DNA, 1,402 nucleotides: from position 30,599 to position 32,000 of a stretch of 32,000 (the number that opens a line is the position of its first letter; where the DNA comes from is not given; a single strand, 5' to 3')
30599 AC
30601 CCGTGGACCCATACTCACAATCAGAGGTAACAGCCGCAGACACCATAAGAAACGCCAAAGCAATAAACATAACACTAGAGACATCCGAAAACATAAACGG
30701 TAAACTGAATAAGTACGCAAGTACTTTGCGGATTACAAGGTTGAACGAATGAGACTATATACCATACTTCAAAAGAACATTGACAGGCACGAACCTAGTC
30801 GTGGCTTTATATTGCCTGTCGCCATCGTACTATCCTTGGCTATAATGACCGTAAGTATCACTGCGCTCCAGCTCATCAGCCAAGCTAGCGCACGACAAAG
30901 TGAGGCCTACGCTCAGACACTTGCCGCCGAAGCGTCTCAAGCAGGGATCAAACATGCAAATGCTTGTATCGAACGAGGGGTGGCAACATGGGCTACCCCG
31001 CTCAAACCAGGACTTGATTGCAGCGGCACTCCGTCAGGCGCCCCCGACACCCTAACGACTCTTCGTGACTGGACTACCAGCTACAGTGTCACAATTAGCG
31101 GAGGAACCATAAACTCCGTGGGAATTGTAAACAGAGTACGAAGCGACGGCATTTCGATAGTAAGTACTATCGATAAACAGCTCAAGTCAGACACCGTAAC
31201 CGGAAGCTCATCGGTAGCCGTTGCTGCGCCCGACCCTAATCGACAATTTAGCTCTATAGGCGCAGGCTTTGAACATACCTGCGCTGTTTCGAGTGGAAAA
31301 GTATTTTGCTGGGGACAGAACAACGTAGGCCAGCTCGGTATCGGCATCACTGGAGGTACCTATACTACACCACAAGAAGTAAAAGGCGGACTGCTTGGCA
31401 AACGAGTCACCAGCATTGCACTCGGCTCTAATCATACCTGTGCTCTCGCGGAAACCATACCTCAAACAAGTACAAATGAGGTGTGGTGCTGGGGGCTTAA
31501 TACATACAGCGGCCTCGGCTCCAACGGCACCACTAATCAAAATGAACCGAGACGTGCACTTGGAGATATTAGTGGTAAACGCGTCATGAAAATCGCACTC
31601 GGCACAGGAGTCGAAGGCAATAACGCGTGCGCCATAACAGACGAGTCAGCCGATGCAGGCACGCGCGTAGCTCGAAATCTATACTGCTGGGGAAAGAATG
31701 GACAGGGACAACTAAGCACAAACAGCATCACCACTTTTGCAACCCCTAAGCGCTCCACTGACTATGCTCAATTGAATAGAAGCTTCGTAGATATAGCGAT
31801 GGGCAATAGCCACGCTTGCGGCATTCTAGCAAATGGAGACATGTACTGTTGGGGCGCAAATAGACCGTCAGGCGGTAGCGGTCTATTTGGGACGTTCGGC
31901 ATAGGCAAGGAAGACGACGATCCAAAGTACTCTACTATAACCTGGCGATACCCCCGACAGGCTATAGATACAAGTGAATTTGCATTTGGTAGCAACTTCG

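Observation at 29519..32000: Pilin operon ending in a PilX-like pseudopilin helix fused to an RCC1 beta-propeller (candidate pilus-tip adhesin)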

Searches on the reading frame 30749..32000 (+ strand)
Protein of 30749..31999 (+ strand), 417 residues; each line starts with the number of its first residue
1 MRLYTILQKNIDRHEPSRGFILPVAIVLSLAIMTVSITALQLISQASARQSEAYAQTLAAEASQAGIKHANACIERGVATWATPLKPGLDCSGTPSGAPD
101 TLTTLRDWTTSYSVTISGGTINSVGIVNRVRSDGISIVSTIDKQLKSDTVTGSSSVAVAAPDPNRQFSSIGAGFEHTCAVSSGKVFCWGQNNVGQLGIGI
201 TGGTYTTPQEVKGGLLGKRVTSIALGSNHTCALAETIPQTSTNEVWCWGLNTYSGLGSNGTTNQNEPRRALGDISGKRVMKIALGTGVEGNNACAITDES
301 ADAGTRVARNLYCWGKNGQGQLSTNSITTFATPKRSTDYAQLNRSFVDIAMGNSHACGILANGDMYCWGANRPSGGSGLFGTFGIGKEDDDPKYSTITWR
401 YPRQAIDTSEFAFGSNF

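Call 6: search_protein_families(library=pfam, proteins=[window:30749-32000:+], max_evalue=1)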
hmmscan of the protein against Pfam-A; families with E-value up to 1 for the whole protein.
window:30749-32000:+ (417 aa): 6 families
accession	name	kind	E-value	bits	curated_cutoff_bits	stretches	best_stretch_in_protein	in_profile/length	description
PF25390.1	WD40_RLD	-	1.4e-33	117.2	150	2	154-333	184-342/363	RCC1-like domain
PF13540.12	RCC1_2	-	1.5e-25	88.7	22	5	346-371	1-26/30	Regulator of chromosome condensation (RCC1) repeat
PF00415.24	RCC1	-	8.5e-25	87.5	21.7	3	182-233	1-50/50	Regulator of chromosome condensation (RCC1) repeat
PF25384.1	Alsin_RLD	-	0.00069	19.5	100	1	168-201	278-312/405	Alsin RCC1-like domain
PF15221.11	LEP503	-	0.12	12.9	27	1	268-291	17-39/61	Lens epithelial cell protein LEP503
PF23919.1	DUF7258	-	0.13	12.8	27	0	209-245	4-40/76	Domain of unknown function (DUF7258)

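Call 7: search_protein_families(library=ncbifam, proteins=[window:30749-32000:+], max_evalue=1)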
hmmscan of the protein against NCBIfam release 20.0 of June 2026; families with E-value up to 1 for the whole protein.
window:30749-32000:+ (417 aa): 0 families

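Call 9: find_homologous_proteins(query=window:30749-32000:+)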
Query window:30749-32000:+ (417 aa): 1953 proteins with E <= 0.001 among 8000 candidates; the best 120 are listed.
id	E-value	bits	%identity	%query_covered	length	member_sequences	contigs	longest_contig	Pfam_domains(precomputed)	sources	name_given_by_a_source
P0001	1.4e-73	267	31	68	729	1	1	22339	PF27112.1,PF00415.25,PF20082.5,PF13540.13,PF25384.2,PF25390.2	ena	-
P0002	4.2e-72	262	38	48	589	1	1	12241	PF00415.25,PF13540.13,PF25384.2,PF25390.2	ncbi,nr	ncbi:MAG: RCC1 repeat-containing protein, partial [Actinobacteria bacterium]|nr:RCC1 repeat-containi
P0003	5.2e-64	235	35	53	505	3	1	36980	PF00415.25,PF13540.13,PF25384.2,PF25390.2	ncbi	ncbi:MAG: hypothetical protein R3E79_59675 [Caldilineaceae bacterium]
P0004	7.7e-64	234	31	48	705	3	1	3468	PF00415.25,PF20082.5,PF13540.13,PF25384.2,PF25390.2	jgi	jgi:alpha-tubulin suppressor-like RCC1 family protein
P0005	4.5e-63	232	33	51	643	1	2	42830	PF00415.25,PF20082.5,PF13540.13,PF25384.2,PF25390.2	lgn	-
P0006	4.8e-62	229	30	51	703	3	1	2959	PF00415.25,PF13540.13,PF25384.2,PF25390.2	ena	-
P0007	6.3e-60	222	32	62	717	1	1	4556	PF00415.25,PF13540.13,PF25384.2,PF25390.2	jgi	jgi:alpha-tubulin suppressor-like RCC1 family protein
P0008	5.7e-58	215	34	49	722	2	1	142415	PF00415.25,PF13540.13,PF25384.2,PF25390.2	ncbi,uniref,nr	ncbi:hypothetical protein [Dokdonella sp.]|uniref:RCC1 domain-containing protein n=1 Tax=Dokdonella 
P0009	1.6e-57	214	29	50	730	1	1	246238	PF00415.25,PF13540.13,PF25384.2,PF25390.2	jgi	jgi:alpha-tubulin suppressor-like RCC1 family protein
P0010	1.6e-57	214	38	53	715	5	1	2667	PF00415.25,PF13540.13,PF25384.2,PF25390.2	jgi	jgi:alpha-tubulin suppressor-like RCC1 family protein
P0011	7.8e-57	211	32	49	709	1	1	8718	PF00415.25,PF13540.13,PF25384.2,PF25390.2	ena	-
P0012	8.1e-57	211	29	91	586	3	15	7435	PF00415.25,PF13540.13,PF25384.2,PF25390.2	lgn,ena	-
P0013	3.9e-56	209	32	61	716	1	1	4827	PF00415.25,PF13540.13,PF25384.2,PF25390.2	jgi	jgi:alpha-tubulin suppressor-like RCC1 family protein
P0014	2.4e-55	207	28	88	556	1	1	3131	PF00415.25,PF13540.13,PF25384.2,PF25390.2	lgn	-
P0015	7.5e-54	202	33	45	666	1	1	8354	PF00415.25,PF13540.13,PF25384.2,PF25390.2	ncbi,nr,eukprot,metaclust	ncbi:hypothetical protein H632_c76p0 [Helicosporidium sp. ATCC 50920]|nr:hypothetical protein H632_c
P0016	8.6e-54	201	27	52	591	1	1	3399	PF00415.25,PF13540.13,PF25384.2,PF25390.2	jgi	jgi:alpha-tubulin suppressor-like RCC1 family protein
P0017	5.4e-53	199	32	49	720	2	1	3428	PF00415.25,PF13540.13,PF25384.2,PF25390.2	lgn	-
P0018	7.2e-53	198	29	62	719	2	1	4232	PF00415.25,PF13540.13,PF25384.2,PF25390.2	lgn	-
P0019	2.3e-52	197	31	47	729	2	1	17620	PF00415.25,PF13540.13,PF25384.2,PF25390.2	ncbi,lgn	-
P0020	3.1e-52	196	29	53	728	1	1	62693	PF00415.25,PF13540.13,PF25384.2,PF25390.2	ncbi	ncbi:MAG: RCC1 domain-containing protein [Kofleriaceae bacterium]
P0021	4.0e-52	196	29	54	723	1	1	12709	PF00415.25,PF13540.13,PF25384.2,PF25390.2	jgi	jgi:alpha-tubulin suppressor-like RCC1 family protein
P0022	6.5e-52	195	31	48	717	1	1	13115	PF00415.25,PF13540.13,PF25384.2,PF25390.2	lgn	-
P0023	1.1e-51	194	32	49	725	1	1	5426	PF00415.25,PF13540.13,PF25384.2,PF25390.2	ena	-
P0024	1.9e-51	194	29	49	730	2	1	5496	PF00415.25,PF13540.13,PF25384.2,PF25390.2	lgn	-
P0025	9.7e-51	191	35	50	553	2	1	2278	PF01833.31,PF00415.25,PF13540.13,PF25384.2,PF25390.2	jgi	-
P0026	7.2e-50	188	30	49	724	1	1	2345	PF00415.25,PF13540.13,PF25384.2,PF25390.2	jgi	jgi:alpha-tubulin suppressor-like RCC1 family protein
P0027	1.7e-49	187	34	61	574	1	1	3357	PF00415.25,PF13540.13,PF25384.2,PF25390.2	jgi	jgi:alpha-tubulin suppressor-like RCC1 family protein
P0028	2.1e-49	187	28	48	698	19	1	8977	PF00415.25,PF13540.13,PF25384.2,PF25390.2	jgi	jgi:alpha-tubulin suppressor-like RCC1 family protein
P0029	7.4e-49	185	31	50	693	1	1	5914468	PF00415.25,PF13540.13,PF25384.2,PF25390.2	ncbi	ncbi:MAG: hypothetical protein QM820_13490 [Minicystis sp.]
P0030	2.3e-48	184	36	49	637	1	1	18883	PF00415.25,PF13540.13,PF00395.26,PF25384.2,PF25390.2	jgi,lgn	-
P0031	3.7e-48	183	31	54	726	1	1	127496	PF00415.25,PF13540.13,PF25384.2,PF25390.2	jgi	jgi:alpha-tubulin suppressor-like RCC1 family protein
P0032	4.8e-48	182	28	50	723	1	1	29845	PF00415.25,PF13540.13,PF25384.2,PF25390.2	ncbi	-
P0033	9.7e-48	181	31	54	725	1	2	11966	PF00415.25,PF13540.13,PF25390.2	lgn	-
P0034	1.2e-47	181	30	86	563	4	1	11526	PF00415.25,PF13540.13,PF25384.2,PF25390.2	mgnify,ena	mgnify:CR=1 FL=1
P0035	1.3e-47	181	30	54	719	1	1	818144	PF00415.25,PF20082.5,PF13540.13,PF25384.2,PF25390.2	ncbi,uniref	ncbi:RCC1 domain-containing protein [Actinoplanes subglobosus]|uniref:RCC1-like domain-containing pr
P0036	1.2e-46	178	32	48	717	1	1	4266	PF00415.25,PF13540.13,PF25384.2,PF25390.2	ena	-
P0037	2.9e-46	177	27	91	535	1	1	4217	PF00415.25,PF13540.13,PF25384.2,PF25390.2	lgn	-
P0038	1.9e-45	174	29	48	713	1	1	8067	PF00415.25,PF13540.13,PF25384.2,PF25390.2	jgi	jgi:alpha-tubulin suppressor-like RCC1 family protein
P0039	2.7e-45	173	32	54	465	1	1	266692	PF00415.25,PF13540.13,PF25390.2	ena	-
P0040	5.3e-45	172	34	52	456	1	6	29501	PF00415.25,PF13540.13,PF25384.2,PF25390.2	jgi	jgi:alpha-tubulin suppressor-like RCC1 family protein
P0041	7.2e-45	172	28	59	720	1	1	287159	PF00415.25,PF13540.13,PF25384.2,PF25390.2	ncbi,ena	-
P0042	2.1e-44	170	38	49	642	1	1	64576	PF00415.25,PF13948.12,PF13540.13,PF25384.2,PF25390.2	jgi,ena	-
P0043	2.2e-44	170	33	49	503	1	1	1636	PF00415.25,PF13540.13,PF05345.19,PF25384.2,PF25390.2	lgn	-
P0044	4.3e-44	169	29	49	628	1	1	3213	PF00415.25,PF13540.13,PF25384.2,PF25390.2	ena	-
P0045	4.3e-44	169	35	53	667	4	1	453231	PF00415.25,PF13540.13,PF25384.2,PF25390.2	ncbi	ncbi:MAG: hypothetical protein U1E30_09605 [Rhodoblastus sp.]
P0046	7.9e-44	169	29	50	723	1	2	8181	PF00415.25,PF13540.13,PF25384.2,PF25390.2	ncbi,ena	-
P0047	1.2e-43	168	33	52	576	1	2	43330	PF00415.25,PF13540.13,PF25384.2,PF25390.2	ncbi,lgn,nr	ncbi:hypothetical protein EYC59_05280 [Candidatus Saccharibacteria bacterium]|nr:MAG: hypothetical p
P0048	1.3e-43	168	30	87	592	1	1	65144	PF00415.25,PF13540.13,PF25390.2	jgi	-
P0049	1.3e-43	168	36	54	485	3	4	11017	PF00415.25,PF20082.5,PF13540.13,PF25384.2,PF25390.2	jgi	jgi:alpha-tubulin suppressor-like RCC1 family protein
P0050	2.2e-43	167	35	49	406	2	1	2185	PF00415.25,PF13540.13,PF25390.2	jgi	jgi:alpha-tubulin suppressor-like RCC1 family protein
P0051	2.6e-43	167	31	55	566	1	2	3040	PF07963.18,PF00415.25,PF13540.13,PF25384.2,PF25390.2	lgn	-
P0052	3.4e-43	166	39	49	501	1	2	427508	PF00415.25,PF13540.13,PF05345.19,PF25384.2,PF25390.2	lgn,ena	-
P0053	5.4e-43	166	32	49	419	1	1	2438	PF00415.25,PF13540.13,PF25384.2,PF25390.2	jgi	jgi:alpha-tubulin suppressor-like RCC1 family protein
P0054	6.5e-43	166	36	50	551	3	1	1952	PF00415.25,PF13540.13,PF25384.2,PF00041.28,PF25390.2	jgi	jgi:alpha-tubulin suppressor-like RCC1 family protein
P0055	6.9e-43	165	37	50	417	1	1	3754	PF00415.25,PF13540.13,PF25384.2,PF25390.2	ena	-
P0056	8.3e-43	165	36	50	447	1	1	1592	PF00415.25,PF13540.13,PF25384.2,PF25390.2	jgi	-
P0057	9.9e-43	165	35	53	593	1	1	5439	PF00415.25,PF13540.13,PF25384.2,PF25390.2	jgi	jgi:alpha-tubulin suppressor-like RCC1 family protein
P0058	1.1e-42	165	28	89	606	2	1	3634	PF00415.25,PF13540.13,PF25384.2,PF25390.2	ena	-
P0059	2.0e-42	164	35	55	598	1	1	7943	PF00415.25,PF13540.13,PF25384.2,PF25390.2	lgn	-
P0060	2.1e-42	164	32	59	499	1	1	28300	PF00415.25,PF13540.13,PF25384.2,PF25390.2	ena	-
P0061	2.6e-42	164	35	50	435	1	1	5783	PF00415.25,PF13540.13,PF25384.2,PF25390.2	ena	-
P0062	2.7e-42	164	31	54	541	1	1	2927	PF00415.25,PF13540.13,PF25384.2,PF25390.2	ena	-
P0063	5.0e-42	163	32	53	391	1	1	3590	PF00415.25,PF13540.13,PF25384.2,PF25390.2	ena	-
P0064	1.5e-41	161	34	53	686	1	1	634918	PF07714.24,PF00069.32,PF00415.25,PF13540.13,PF25384.2,PF25390.2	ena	-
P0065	1.7e-41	161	32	48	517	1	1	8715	PF00415.25,PF13540.13,PF25384.2,PF25390.2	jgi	jgi:alpha-tubulin suppressor-like RCC1 family protein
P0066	1.8e-41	161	31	49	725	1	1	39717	PF00415.25,PF13540.13,PF25384.2,PF25390.2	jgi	jgi:alpha-tubulin suppressor-like RCC1 family protein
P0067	1.9e-41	161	34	53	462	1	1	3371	PF00415.25,PF13540.13,PF25384.2,PF00746.27,PF25390.2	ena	-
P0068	2.3e-41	160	30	49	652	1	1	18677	PF00415.25,PF13540.13,PF25384.2,PF25390.2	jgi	jgi:alpha-tubulin suppressor-like RCC1 family protein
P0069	2.9e-41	160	27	85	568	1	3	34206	PF00415.25,PF13540.13,PF25384.2,PF25390.2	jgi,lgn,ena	-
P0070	3.6e-41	160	31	57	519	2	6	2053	PF00415.25,PF13540.13,PF25384.2,PF25390.2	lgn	-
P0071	4.8e-41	159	29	59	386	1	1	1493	PF00415.25,PF13540.13,PF25390.2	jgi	jgi:alpha-tubulin suppressor-like RCC1 family protein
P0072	5.5e-41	159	30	60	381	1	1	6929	PF00415.25,PF13540.13,PF25384.2,PF25390.2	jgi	jgi:alpha-tubulin suppressor-like RCC1 family protein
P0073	6.8e-41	159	33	49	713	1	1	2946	PF00415.25,PF13540.13,PF25384.2,PF25390.2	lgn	-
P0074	6.9e-41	159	28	50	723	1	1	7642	PF00415.25,PF13540.13,PF25384.2,PF25390.2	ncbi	ncbi:MAG: RCC1 domain-containing protein [Acidobacteriota bacterium]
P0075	8.8e-41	159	31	53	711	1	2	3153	PF00415.25,PF13540.13,PF25384.2,PF25390.2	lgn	-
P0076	1.8e-40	157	34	60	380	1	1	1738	PF00415.25,PF13540.13,PF25384.2,PF25390.2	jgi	jgi:alpha-tubulin suppressor-like RCC1 family protein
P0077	1.9e-40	157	32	49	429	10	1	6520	PF00415.25,PF13540.13,PF25384.2,PF25390.2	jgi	jgi:alpha-tubulin suppressor-like RCC1 family protein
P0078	2.0e-40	157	34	51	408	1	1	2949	PF00415.25,PF13540.13,PF25384.2,PF25390.2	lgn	-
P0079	2.1e-40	157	34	49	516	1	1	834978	PF07963.18,PF00415.25,PF13540.13,PF25384.2,PF25390.2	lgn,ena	-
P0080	2.2e-40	157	33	48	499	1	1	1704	PF00415.25,PF13540.13,PF25384.2,PF25390.2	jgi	jgi:alpha-tubulin suppressor-like RCC1 family protein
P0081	2.4e-40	157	33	52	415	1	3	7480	PF00415.25,PF13540.13,PF25384.2,PF25390.2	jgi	jgi:alpha-tubulin suppressor-like RCC1 family protein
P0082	2.5e-40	157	30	54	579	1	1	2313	PF00415.25,PF13540.13,PF25384.2,PF25390.2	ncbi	ncbi:MAG: RCC1 repeat-containing protein, partial [Actinomycetes bacterium]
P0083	3.0e-40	157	26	61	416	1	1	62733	PF00415.25,PF13540.13,PF25390.2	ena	-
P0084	3.1e-40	157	31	49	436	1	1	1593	PF00415.25,PF13540.13,PF02368.25,PF25384.2,PF25390.2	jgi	jgi:alpha-tubulin suppressor-like RCC1 family protein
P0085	3.7e-40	157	32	56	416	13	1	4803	PF00415.25,PF13540.13,PF25384.2,PF25390.2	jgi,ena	-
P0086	3.7e-40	156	35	48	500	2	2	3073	PF07963.18,PF00415.25,PF13540.13,PF25390.2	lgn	-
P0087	4.4e-40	156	28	91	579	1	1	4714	PF00415.25,PF13540.13,PF25384.2,PF25390.2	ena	-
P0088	4.7e-40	156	27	60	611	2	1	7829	PF00415.25,PF13540.13,PF25384.2,PF25390.2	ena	-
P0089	4.8e-40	156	30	50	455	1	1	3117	PF00415.25,PF13540.13,PF25384.2,PF25390.2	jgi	jgi:alpha-tubulin suppressor-like RCC1 family protein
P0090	5.2e-40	156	34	50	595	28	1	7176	PF00415.25,PF13540.13,PF25384.2,PF00041.28,PF25390.2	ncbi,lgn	-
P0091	5.9e-40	156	34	50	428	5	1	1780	PF00415.25,PF13540.13,PF25384.2,PF25390.2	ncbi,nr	ncbi:MAG TPA: hypothetical protein P5044_09890, partial [bacterium]|nr:hypothetical protein [bacteri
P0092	6.8e-40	156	31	60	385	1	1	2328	PF00415.25,PF13540.13,PF25384.2,PF25390.2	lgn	-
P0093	1.1e-39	155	33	50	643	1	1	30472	PF00415.25,PF13540.13,PF25384.2,PF25390.2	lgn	-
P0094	2.4e-39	154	33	52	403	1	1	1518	PF00415.25,PF13540.13,PF25384.2,PF25390.2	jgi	jgi:alpha-tubulin suppressor-like RCC1 family protein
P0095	2.5e-39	154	32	54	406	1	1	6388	PF00415.25,PF13540.13,PF25384.2,PF25390.2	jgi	-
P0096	2.5e-39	154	35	41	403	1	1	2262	PF00415.25,PF13540.13,PF25384.2,PF25390.2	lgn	-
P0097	3.0e-39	153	30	62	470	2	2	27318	PF02369.23,PF00415.25,PF13540.13,PF25384.2,PF25390.2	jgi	jgi:alpha-tubulin suppressor-like RCC1 family protein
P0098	4.4e-39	153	32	55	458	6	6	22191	PF00415.25,PF13540.13,PF25384.2,PF25390.2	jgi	jgi:hypothetical protein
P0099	5.7e-39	153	34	41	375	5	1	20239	PF00415.25,PF18725.6,PF13540.13,PF25384.2,PF25390.2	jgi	-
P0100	6.2e-39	152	32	59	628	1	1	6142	PF00415.25,PF13540.13,PF14200.13,PF25384.2,PF00652.29,PF00041.28,PF25390.2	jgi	jgi:alpha-tubulin suppressor-like RCC1 family protein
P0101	6.3e-39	152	33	49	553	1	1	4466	PF00415.25,PF13540.13,PF05345.19,PF25384.2,PF25390.2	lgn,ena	-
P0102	6.8e-39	152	29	49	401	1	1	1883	PF00415.25,PF13540.13,PF25384.2,PF25390.2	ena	-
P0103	7.0e-39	152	32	51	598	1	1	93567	PF00415.25,PF13540.13,PF25384.2,PF25390.2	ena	-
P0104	7.5e-39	152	33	49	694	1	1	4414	PF00415.25,PF13540.13,PF25384.2,PF25390.2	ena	-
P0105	7.8e-39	152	37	52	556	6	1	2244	PF00415.25,PF13540.13,PF25384.2,PF25390.2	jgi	-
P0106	8.6e-39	152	35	53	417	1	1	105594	PF00415.25,PF13540.13,PF25384.2,PF25390.2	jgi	jgi:alpha-tubulin suppressor-like RCC1 family protein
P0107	1.0e-38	152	33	54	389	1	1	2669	PF00415.25,PF13540.13,PF25384.2,PF25390.2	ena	-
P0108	1.3e-38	151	32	50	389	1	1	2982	PF00415.25,PF13540.13,PF25384.2,PF25390.2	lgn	-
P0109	1.4e-38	151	26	88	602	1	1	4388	PF00415.25,PF13540.13,PF25384.2,PF25390.2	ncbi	ncbi:MAG: hypothetical protein ABJA64_02025 [Candidatus Saccharibacteria bacterium]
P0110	1.5e-38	151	29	55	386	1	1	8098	PF00415.25,PF13540.13,PF25384.2,PF25390.2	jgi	jgi:alpha-tubulin suppressor-like RCC1 family protein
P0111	1.9e-38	151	35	53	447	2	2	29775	PF00415.25,PF13540.13,PF25384.2,PF25390.2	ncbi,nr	ncbi:MAG: hypothetical protein H0T89_20155 [Deltaproteobacteria bacterium]|nr:hypothetical protein [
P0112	2.6e-38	150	28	57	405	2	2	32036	PF00415.25,PF13540.13,PF25384.2,PF25390.2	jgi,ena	jgi:alpha-tubulin suppressor-like RCC1 family protein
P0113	2.9e-38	150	30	52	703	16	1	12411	PF00415.25,PF13540.13,PF25384.2,PF25390.2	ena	-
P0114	4.0e-38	150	33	49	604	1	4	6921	PF00415.25,PF13540.13,PF25384.2,PF25390.2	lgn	-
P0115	4.4e-38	150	32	49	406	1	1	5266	PF00415.25,PF13540.13,PF25384.2,PF25390.2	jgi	-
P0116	4.5e-38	150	31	55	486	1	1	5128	PF00415.25,PF13540.13,PF02368.25,PF25384.2,PF25390.2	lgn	-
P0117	5.3e-38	149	34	50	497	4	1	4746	PF00415.25,PF13540.13,PF25384.2,PF25390.2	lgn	-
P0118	5.9e-38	149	31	51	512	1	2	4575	PF00415.25,PF13540.13,PF25384.2,PF25390.2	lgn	-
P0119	6.3e-38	149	33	51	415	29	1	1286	PF00415.25,PF13540.13,PF25384.2,PF25390.2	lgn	-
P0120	6.3e-38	149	30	54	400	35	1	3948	PF00415.25,PF13540.13,PF25384.2,PF25390.2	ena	-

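Call 24: find_related_loci(query=window:30749-31999:+, collection=genome_contigs, flank=10000)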
Query window:30749-31999:+ (417 aa) in genome_contigs; peptide patterns used: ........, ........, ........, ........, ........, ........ (x = any residue, [..] = any of these).
89 stretches matched a pattern; 16 encode a relative of the query (tblastn E <= 1e-3); 16 distinct loci.
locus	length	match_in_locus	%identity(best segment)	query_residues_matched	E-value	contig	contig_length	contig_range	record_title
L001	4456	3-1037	34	144-408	1e-26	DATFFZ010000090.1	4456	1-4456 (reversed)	MAG TPA_asm: Gemmatimonadaceae bacterium isolate SMAG_U8649 k141_1733081, whole genome shotgun sequence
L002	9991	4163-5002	32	142-394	4e-25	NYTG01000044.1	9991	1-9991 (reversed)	MAG: Halieaceae bacterium isolate CPC73 12002, whole genome shotgun sequence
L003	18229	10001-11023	32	112-383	1e-21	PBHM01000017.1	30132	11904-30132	MAG: Methanobacteriota archaeon isolate SP303 128855, whole genome shotgun sequence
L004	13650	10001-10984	32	163-371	1e-21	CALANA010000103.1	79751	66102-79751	MAG: uncultured Chloroflexales bacterium isolate N1_Bin_Bin_185_1 genome assembly, contig: c_000000275736, whole genome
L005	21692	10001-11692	30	120-371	2e-21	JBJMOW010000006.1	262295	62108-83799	MAG: Gemmatimonadaceae bacterium isolate H3_16_all_fractions_metab_conc_152_60_0 k255_8309381, whole genome shotgun sequ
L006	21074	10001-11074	31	151-398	8e-20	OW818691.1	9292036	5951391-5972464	metagenome genome assembly, chromosome: 1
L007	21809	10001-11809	30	164-379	1e-17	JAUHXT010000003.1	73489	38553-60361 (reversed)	MAG: Alphaproteobacteria bacterium isolate 3_bin.2 NODE_590_length_73489_cov_1.172978, whole genome shotgun sequence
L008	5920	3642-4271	32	167-371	2e-17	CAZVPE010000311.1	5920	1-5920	MAG TPA_asm: uncultured Polyangiaceae bacterium isolate binchicken_co54_122 genome assembly, contig: NODE_25122_length_5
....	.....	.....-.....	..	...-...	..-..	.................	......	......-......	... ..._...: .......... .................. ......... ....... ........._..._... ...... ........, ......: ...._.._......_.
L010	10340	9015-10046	27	150-371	6e-17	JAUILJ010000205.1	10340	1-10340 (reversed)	MAG: Polyangia bacterium isolate Co_bin.42 NODE_36031_length_10340_cov_0.816215, whole genome shotgun sequence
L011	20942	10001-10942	33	148-386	1e-16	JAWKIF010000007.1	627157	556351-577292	MAG: Microthrixaceae bacterium isolate AC1.96 AC1.96.fa-7, whole genome shotgun sequence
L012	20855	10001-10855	29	163-371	1e-14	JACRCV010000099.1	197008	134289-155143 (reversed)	MAG: Deltaproteobacteria bacterium isolate NC_groundwater_1655_Pr3_B-0.1um_70_22 SR-2_scaffold_141_3578428, whole genome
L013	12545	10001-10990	26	144-371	6e-12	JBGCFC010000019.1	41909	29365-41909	MAG: Sandaracinaceae bacterium isolate SGMAG-31 contig19, whole genome shotgun sequence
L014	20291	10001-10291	35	161-389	8e-10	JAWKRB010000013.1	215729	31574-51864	MAG: Polyangiales bacterium isolate ABC2.114 ABC2.114.fa-13, whole genome shotgun sequence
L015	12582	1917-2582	29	153-371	2e-9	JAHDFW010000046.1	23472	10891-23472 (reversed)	MAG: Cytophagales bacterium isolate MAG-31 RZ_6082, whole genome shotgun sequence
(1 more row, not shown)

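Call 25: find_encoding_contigs(protein=P0048, flank=10000, max_places=2)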
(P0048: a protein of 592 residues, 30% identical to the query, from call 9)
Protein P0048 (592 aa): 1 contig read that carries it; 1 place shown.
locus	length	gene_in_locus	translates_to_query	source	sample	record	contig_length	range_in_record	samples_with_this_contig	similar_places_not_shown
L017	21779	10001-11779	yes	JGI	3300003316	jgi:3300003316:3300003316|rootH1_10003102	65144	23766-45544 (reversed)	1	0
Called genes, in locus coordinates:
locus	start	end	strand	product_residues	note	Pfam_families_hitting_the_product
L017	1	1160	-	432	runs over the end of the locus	PF01336:tRNA_anti-codon, PF00152:tRNA-synt_2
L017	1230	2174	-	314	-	PF00571:CBS (weak)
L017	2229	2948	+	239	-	PF13462:Thioredoxin_4, PF01323:DSBA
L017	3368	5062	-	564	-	PF00083:Sugar_tr, PF07690:MFS_1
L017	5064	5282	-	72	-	-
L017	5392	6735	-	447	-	PF01409:tRNA-synt_2d (faint), PF13393:tRNA-synt_His, PF00587:tRNA-synt_2b (weak), PF03129:HGTP_anticodon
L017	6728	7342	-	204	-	PF13489:Methyltransf_23 (weak), PF05711:TylF, PF13578:Methyltransf_24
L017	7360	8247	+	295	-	PF02673:BacA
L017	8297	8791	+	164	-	PF07963:N_methyl (weak)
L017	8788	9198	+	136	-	-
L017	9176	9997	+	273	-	PF07963:N_methyl (weak)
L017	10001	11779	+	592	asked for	PF25390:WD40_RLD, PF00415:RCC1 (weak), PF13540:RCC1_2 (weak), PF00415:RCC1, PF13540:RCC1_2 (weak), PF00415:RCC1 (weak), PF25390:WD40_RLD, PF00415:RCC1 (weak)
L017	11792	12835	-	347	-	PF06280:fn3_5 (faint), PF06030:WxLIP_PGBD (faint)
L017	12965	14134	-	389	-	-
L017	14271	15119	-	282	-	PF00801:PKD (weak), PF18911:PKD_4 (weak)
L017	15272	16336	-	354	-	-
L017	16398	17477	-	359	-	-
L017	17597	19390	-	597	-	-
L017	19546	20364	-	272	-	-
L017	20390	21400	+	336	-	-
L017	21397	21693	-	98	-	PF02823:ATP-synt_DE_N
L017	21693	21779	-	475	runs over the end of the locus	PF00006:ATP-synt_ab, PF22919:ATP-synt_VA_C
